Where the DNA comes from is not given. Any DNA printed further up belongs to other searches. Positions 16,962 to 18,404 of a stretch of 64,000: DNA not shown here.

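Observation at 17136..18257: Fumarase/aspartase-superfamily protein with a degenerate catalytic SS loop and no C-terminal domain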

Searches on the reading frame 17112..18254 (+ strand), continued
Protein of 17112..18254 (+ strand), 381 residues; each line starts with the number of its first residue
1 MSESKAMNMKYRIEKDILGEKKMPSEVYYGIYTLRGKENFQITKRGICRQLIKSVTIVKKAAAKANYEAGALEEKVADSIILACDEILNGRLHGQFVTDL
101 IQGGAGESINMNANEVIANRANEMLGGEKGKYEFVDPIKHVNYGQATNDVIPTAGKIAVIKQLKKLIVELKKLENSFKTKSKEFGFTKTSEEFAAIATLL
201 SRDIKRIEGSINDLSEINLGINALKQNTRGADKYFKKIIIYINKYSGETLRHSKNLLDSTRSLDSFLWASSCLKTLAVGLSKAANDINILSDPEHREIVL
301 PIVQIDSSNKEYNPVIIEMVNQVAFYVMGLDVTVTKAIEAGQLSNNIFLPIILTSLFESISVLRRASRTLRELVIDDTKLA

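Call 29: find_encoding_contigs(protein=P0188, flank=6000, max_places=2)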
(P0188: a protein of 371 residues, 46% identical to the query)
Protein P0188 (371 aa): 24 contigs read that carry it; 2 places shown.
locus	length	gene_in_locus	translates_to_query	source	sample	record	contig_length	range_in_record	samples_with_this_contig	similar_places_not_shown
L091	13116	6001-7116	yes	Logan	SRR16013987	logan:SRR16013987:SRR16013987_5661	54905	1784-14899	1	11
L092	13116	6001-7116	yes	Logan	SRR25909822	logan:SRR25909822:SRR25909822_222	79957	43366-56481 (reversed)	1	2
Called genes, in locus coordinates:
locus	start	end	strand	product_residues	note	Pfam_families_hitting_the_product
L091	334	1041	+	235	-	PF03009:GDPD, PF13653:GDPD_2 (weak)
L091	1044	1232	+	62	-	-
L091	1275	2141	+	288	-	-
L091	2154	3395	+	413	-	PF00464:SHMT, PF00155:Aminotran_1_2 (weak), PF01212:Beta_elim_lyase (faint)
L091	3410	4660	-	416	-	PF00275:EPSP_synthase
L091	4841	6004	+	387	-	PF00390:malic, PF03949:Malic_M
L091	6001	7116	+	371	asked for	PF00206:Lyase_1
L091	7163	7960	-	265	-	PF04951:Peptidase_M55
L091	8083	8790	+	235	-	-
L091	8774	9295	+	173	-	PF14317:YcxB (weak)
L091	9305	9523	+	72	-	-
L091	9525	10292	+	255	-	-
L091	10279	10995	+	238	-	PF00849:PseudoU_synth_2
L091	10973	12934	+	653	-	PF09972:DUF2207, PF20990:DUF2207_C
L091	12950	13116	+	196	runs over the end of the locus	PF04011:LemA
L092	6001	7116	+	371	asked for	PF00206:Lyase_1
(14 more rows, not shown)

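Call 30: find_encoding_contigs(protein=P0169, flank=6000, max_places=2)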
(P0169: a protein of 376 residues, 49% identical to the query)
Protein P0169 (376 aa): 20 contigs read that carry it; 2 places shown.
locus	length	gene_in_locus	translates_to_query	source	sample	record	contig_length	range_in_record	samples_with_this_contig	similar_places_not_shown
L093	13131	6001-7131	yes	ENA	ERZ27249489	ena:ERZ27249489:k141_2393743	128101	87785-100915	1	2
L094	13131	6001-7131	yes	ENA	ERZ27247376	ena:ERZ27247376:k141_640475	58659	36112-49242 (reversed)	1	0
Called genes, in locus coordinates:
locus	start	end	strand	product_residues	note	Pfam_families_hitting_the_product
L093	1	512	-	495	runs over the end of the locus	PF01336:tRNA_anti-codon, PF00152:tRNA-synt_2, PF01409:tRNA-synt_2d (faint)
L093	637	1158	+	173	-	-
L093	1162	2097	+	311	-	PF01297:ZnuA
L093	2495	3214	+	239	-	PF03009:GDPD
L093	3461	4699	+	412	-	PF00464:SHMT, PF00155:Aminotran_1_2, PF01212:Beta_elim_lyase (weak)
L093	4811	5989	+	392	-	PF00390:malic, PF03949:Malic_M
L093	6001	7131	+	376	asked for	PF00206:Lyase_1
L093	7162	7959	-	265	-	PF04951:Peptidase_M55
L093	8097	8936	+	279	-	-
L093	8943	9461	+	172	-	PF14317:YcxB (weak)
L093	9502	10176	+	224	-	PF00849:PseudoU_synth_2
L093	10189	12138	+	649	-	PF09972:DUF2207, PF20990:DUF2207_C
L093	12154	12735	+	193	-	PF04011:LemA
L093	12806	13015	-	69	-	PF01197:Ribosomal_L31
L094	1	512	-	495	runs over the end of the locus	PF01336:tRNA_anti-codon, PF00152:tRNA-synt_2, PF01409:tRNA-synt_2d (faint)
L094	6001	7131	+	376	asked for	PF00206:Lyase_1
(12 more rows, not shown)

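Call 31: find_encoding_contigs(protein=P0139, flank=6000, max_places=2)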
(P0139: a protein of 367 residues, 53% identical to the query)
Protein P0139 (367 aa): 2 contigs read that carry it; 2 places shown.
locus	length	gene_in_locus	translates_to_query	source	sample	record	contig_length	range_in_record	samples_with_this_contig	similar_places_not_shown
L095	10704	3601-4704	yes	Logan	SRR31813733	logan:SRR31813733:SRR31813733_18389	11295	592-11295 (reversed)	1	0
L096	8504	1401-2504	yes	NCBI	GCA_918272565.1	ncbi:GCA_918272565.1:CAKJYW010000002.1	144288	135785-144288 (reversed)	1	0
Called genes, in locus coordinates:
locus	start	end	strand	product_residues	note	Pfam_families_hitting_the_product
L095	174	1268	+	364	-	PF16927:HisKA_7TM (weak), PF00990:GGDEF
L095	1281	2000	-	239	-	PF03009:GDPD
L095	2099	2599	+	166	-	-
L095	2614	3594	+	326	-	PF01297:ZnuA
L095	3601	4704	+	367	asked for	PF00206:Lyase_1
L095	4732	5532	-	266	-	PF04951:Peptidase_M55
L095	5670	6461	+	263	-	-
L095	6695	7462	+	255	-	-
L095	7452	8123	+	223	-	PF00849:PseudoU_synth_2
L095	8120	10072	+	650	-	PF09972:DUF2207, PF20990:DUF2207_C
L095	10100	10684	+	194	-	PF04011:LemA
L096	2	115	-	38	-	?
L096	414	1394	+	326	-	PF01297:ZnuA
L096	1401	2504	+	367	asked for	PF00206:Lyase_1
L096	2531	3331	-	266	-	PF04951:Peptidase_M55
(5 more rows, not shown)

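Call 32: find_encoding_contigs(protein=P0209, flank=6000, max_places=2)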
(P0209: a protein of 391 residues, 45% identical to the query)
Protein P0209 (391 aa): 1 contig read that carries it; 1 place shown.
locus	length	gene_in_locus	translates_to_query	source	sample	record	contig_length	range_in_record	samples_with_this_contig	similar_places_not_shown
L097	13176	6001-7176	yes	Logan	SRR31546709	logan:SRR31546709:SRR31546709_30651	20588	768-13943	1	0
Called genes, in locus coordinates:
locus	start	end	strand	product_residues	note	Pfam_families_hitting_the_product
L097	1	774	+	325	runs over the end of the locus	PF01263:Aldose_epim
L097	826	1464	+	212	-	PF00156:Pribosyltran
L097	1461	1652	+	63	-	-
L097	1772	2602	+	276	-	-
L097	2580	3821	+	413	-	PF00464:SHMT, PF00155:Aminotran_1_2, PF01041:DegT_DnrJ_EryC1 (weak)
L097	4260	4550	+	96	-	-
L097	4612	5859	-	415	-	PF00275:EPSP_synthase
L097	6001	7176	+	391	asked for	PF00206:Lyase_1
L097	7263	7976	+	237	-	-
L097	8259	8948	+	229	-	PF00849:PseudoU_synth_2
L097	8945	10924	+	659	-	PF09972:DUF2207, PF20990:DUF2207_C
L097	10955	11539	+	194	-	PF04011:LemA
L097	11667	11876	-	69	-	PF01197:Ribosomal_L31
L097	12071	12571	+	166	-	PF04542:Sigma70_r2, PF08281:Sigma70_r4_2 (weak)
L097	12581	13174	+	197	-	PF00265:TK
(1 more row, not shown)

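Call 34: fold_search(model_id=the predicted structure, library=pdb)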
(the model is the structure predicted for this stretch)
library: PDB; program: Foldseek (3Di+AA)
matches with E <= 10: 820; with E <= 0.001: 249
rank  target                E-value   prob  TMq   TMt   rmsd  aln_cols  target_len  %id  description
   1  3r6y_A                1.5e-21  1.00  0.79  0.76  11.3       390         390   42  Crystal structure of chymotrypsin-treated aspartase from Bacillus sp. YM55-1 (released 2011-07-13)
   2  3r6v_F                2.4e-21  1.00  0.78  0.64  11.6       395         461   42  Crystal structure of aspartase from Bacillus sp. YM55-1 with bound L-aspartate (released 2011-07-13)
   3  3r6y_E                3.8e-21  1.00  0.77  0.74  11.4       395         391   42  Crystal structure of chymotrypsin-treated aspartase from Bacillus sp. YM55-1 (released 2011-07-13)
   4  3r6v_A                4.6e-21  1.00  0.79  0.65  11.4       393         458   42  Crystal structure of aspartase from Bacillus sp. YM55-1 with bound L-aspartate (released 2011-07-13)
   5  3r6q_F                5.4e-21  1.00  0.78  0.63  11.3       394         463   42  A triclinic-lattice structure of aspartase from Bacillus sp. YM55-1 (released 2011-07-13)
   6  8rj1_A                8.7e-21  1.00  0.79  0.64  11.5       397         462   40  Crystal structure of mutant aspartase from Caenibacillus caldisaponilyticus in the closed loop conformation (released 2025-01-15)
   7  8rj1_B                8.7e-21  1.00  0.78  0.64  11.6       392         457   40  Crystal structure of mutant aspartase from Caenibacillus caldisaponilyticus in the closed loop conformation (released 2025-01-15)
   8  3r6v_D                1.1e-20  1.00  0.78  0.64  11.5       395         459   42  Crystal structure of aspartase from Bacillus sp. YM55-1 with bound L-aspartate (released 2011-07-13)
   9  9a75_B                1.5e-20  1.00  0.79  0.63  11.7       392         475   41  Integrative model of EFTS-ASPA by crosslinking MS and deep learning (released 2024-09-18)
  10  3ocf_B                1.7e-20  1.00  0.78  0.68  11.4       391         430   39  Crystal structure of fumarate lyase:delta crystallin from Brucella melitensis in native form (released 2010-08-18)
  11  3r6y_G                1.9e-20  1.00  0.77  0.75  11.4       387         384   42  Crystal structure of chymotrypsin-treated aspartase from Bacillus sp. YM55-1 (released 2011-07-13)
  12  8rj0_A                2.0e-20  1.00  0.79  0.65  11.4       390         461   42  Crystal structure of mutant aspartase from Bacillus sp. YM55-1 in the closed loop conformation (released 2025-01-15)
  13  1j3u_A                2.2e-20  1.00  0.78  0.64  11.4       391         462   43  Crystal structure of aspartase from Bacillus sp. YM55-1 (released 2003-05-06)
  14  3oce_A                2.9e-20  1.00  0.80  0.65  11.5       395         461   39  Crystal structure of fumarate lyase:delta crystallin from Brucella melitensis bound to cobalt (released 2010-08-18)
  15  3ocf_D                4.0e-20  1.00  0.78  0.68  11.6       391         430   39  Crystal structure of fumarate lyase:delta crystallin from Brucella melitensis in native form (released 2010-08-18)
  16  3r6y_C                4.5e-20  1.00  0.77  0.75  11.5       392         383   41  Crystal structure of chymotrypsin-treated aspartase from Bacillus sp. YM55-1 (released 2011-07-13)
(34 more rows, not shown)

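Call 58: search_protein_representatives(alignment_id=A3)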
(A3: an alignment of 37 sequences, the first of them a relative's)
Query: 37 sequences, 371 profile positions. Proteins with E-value up to 0.001 (for the whole library): 10546; up to 1e-10: 4403; up to 1e-30: 715. The best 150 are listed.
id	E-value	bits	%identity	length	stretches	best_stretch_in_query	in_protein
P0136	7.7e-165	564.9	-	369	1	1-370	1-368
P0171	5.4e-162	555.5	-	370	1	1-370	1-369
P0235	1.4e-129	448.9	-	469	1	1-369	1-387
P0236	1.7e-123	428.9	-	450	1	1-370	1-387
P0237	3.6e-120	417.9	-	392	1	1-369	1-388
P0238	3.0e-116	405.0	-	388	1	1-370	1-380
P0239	1.3e-115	402.9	-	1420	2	4-368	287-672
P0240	2.7e-113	395.3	-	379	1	1-371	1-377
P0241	2.4e-111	388.9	-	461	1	1-369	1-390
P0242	9.7e-104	363.9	-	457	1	1-370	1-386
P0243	6.6e-102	357.8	-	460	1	3-370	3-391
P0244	9.0e-94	331.1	-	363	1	1-370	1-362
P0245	5.4e-89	315.3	-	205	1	1-202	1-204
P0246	1.0e-80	288.1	-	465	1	4-370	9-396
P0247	1.3e-80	287.7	-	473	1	3-369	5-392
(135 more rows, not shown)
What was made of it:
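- Tried and rejected: A profile search of 1.84 billion representatives shows fewer than ten truncated representatives of roughly 360-392 aa at the 50% identity level before canonical AspA takes over (call 58).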
